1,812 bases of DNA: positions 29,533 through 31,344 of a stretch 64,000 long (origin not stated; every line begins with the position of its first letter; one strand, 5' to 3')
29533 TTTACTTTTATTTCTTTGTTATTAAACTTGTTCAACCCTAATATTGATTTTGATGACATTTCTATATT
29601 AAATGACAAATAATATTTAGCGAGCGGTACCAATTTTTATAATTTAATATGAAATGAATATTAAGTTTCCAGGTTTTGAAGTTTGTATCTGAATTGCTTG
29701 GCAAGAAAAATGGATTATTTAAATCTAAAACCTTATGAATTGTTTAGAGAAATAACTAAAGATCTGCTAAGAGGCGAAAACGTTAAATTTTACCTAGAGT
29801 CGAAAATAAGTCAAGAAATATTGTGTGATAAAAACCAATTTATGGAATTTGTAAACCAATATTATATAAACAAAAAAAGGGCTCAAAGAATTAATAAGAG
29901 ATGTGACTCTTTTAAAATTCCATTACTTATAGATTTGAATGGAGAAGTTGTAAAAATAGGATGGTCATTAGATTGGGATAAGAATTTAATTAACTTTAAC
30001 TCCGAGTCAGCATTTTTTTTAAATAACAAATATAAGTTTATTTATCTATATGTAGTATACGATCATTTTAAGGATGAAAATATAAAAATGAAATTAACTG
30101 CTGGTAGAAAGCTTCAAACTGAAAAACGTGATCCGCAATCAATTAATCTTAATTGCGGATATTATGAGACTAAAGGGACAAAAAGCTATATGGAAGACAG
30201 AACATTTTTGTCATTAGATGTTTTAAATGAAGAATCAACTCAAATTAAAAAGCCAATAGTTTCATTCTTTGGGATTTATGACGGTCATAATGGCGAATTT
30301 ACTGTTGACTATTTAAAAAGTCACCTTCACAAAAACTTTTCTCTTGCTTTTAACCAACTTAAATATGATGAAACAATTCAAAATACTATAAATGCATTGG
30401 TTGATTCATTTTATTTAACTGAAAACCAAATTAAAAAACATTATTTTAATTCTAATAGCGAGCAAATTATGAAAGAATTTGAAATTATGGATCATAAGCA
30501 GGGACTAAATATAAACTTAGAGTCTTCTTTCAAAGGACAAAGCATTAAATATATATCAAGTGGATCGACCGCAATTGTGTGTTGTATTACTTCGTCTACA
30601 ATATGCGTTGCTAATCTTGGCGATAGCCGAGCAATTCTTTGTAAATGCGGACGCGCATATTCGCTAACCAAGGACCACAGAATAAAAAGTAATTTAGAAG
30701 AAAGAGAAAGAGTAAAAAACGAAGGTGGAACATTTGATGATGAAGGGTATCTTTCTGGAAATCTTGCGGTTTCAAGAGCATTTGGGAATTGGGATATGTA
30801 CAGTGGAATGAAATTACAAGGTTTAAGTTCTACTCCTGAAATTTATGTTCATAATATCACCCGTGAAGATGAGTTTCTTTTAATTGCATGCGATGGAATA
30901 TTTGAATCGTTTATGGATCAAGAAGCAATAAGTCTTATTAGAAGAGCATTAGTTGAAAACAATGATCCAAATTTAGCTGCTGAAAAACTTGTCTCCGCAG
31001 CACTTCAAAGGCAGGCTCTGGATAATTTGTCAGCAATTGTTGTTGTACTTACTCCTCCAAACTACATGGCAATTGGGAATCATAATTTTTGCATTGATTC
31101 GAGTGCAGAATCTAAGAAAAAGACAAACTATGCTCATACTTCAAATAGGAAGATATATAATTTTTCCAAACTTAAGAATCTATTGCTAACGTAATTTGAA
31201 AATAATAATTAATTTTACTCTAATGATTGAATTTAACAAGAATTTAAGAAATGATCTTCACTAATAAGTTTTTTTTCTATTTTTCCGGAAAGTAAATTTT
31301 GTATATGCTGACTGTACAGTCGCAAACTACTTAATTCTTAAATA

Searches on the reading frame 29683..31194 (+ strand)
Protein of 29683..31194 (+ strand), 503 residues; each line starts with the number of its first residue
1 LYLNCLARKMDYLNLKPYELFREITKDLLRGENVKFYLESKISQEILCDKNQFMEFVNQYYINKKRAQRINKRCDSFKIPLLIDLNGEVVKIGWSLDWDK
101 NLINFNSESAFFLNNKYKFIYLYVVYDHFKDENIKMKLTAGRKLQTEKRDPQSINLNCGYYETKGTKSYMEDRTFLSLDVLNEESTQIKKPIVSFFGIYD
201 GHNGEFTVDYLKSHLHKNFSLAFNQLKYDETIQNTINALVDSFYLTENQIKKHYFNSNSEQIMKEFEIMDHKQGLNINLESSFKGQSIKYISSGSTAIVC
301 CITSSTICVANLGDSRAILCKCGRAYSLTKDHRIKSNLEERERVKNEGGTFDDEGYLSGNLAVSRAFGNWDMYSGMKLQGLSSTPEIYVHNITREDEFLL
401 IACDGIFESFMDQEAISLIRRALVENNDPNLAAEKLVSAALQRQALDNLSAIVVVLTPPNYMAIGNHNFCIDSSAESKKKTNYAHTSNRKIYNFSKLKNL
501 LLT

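Call 28: search_protein_families(library=pfam, proteins=[window:29683-31194:+], max_evalue=0.001)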
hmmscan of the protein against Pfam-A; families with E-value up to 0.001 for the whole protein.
window:29683-31194:+ (503 aa): 1 family
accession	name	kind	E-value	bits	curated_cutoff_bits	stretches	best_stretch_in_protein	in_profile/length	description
PF00481.26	PP2C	-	1.2e-54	186.1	20.3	1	162-448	7-254/255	Protein phosphatase 2C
